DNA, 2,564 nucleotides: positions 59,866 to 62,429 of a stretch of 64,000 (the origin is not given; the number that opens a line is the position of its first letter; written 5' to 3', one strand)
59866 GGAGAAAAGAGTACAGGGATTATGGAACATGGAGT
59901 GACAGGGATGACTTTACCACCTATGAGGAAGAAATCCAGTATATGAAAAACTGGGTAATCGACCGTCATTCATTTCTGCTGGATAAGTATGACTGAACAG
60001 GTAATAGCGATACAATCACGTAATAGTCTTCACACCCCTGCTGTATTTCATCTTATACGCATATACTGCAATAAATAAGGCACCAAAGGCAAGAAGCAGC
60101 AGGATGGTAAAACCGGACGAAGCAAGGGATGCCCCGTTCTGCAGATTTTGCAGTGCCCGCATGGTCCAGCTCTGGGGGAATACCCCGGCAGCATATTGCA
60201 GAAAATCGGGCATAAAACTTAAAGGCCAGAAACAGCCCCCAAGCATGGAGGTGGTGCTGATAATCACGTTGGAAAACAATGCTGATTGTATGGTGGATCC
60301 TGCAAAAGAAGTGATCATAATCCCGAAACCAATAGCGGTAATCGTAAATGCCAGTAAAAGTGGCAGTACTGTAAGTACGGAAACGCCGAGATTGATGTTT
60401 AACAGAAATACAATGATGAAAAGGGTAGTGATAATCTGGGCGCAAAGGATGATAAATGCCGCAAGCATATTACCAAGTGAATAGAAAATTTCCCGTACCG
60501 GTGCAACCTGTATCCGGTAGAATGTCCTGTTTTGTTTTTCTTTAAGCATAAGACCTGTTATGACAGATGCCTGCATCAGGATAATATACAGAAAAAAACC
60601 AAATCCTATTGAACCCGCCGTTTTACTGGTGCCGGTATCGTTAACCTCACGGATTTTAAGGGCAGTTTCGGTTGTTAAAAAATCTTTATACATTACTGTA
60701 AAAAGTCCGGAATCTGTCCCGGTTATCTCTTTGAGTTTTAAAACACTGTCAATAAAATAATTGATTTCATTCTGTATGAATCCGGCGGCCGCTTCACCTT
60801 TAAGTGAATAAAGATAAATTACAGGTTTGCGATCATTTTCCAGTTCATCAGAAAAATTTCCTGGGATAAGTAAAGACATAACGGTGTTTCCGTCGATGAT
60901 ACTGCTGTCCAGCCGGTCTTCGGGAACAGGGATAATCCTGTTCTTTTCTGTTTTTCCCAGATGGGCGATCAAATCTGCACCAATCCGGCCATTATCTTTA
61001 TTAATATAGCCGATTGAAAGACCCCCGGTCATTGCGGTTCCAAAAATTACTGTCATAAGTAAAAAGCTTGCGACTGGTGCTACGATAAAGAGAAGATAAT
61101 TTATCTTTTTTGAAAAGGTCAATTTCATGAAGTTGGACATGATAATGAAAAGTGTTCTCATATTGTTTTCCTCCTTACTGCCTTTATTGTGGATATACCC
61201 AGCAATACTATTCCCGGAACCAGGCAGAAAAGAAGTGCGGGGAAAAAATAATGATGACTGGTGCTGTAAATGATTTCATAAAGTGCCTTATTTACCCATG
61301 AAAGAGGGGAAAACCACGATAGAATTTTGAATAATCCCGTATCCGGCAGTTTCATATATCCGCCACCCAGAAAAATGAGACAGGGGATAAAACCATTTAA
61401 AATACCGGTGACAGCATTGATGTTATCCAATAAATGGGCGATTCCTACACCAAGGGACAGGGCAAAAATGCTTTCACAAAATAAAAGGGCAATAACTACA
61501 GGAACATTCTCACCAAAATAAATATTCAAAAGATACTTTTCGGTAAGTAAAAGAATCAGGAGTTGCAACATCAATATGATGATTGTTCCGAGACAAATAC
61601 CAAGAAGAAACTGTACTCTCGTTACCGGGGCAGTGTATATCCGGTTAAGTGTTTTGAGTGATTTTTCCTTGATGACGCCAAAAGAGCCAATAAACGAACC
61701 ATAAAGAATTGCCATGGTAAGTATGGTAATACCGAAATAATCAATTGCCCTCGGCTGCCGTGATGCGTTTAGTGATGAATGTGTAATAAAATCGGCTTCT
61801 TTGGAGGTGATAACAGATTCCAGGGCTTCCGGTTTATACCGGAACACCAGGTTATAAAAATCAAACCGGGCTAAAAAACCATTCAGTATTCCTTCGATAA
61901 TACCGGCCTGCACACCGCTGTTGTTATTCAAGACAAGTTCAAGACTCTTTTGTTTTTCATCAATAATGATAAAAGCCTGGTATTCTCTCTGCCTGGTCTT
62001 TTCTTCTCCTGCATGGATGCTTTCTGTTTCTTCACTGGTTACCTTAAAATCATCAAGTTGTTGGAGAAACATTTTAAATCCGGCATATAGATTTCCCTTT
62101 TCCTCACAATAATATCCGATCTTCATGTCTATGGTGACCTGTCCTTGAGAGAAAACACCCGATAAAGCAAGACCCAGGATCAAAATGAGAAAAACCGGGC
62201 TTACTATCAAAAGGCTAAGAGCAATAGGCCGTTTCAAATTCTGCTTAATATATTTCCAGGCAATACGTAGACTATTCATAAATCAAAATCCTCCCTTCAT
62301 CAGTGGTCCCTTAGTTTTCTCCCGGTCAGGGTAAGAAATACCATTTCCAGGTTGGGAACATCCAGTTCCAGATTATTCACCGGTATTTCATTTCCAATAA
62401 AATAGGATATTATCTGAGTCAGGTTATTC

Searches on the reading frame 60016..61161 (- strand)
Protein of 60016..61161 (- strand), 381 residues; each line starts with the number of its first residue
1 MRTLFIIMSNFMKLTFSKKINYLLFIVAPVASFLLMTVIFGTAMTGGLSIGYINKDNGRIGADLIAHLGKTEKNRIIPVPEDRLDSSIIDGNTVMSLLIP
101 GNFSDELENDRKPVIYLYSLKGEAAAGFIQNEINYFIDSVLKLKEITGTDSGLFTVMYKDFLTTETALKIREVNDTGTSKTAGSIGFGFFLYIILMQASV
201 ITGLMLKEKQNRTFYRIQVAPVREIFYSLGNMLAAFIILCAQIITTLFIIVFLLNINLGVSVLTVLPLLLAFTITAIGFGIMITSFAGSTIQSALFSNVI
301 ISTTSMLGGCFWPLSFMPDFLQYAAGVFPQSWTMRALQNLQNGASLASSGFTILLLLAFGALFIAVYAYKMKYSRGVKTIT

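Call 76: search_protein_families(library=pfam, proteins=[window:60016-61161:-], max_evalue=0.00001)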
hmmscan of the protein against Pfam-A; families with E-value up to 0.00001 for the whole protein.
window:60016-61161:- (381 aa): 2 families
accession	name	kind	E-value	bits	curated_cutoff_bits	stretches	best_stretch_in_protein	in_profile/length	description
PF12698.13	ABC2_membrane_3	-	3e-30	105.9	31.6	1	23-366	4-344/347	ABC-2 family transporter protein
PF01061.29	ABC2_membrane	-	8e-22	78.3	26.9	1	178-340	51-209/211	ABC-2 type transporter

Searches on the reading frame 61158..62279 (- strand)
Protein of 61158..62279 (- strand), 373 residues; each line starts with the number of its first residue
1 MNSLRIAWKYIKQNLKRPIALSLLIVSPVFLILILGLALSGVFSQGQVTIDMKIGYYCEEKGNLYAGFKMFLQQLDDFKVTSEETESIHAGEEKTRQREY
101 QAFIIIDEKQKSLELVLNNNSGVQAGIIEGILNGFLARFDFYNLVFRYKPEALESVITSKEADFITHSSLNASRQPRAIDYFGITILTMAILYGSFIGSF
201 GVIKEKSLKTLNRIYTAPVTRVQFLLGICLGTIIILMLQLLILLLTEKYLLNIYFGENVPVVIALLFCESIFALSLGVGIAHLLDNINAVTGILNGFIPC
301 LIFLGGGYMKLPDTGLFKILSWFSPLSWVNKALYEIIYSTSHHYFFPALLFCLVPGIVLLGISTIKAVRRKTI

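Call 76: search_protein_families(library=pfam, proteins=[window:61158-62279:-], max_evalue=0.00001)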
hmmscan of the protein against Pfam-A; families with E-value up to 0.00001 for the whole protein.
window:61158-62279:- (373 aa): 3 families
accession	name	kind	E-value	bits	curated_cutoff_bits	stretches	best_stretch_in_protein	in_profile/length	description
PF12698.13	ABC2_membrane_3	-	1.4e-31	110.3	31.6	1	22-364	5-346/347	ABC-2 family transporter protein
PF01061.29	ABC2_membrane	-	2.4e-16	60.3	26.9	1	124-337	22-210/211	ABC-2 type transporter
PF12679.13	ABC2_membrane_2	-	2.8e-07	30.5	27.2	1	6-363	3-274/283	ABC-2 family transporter protein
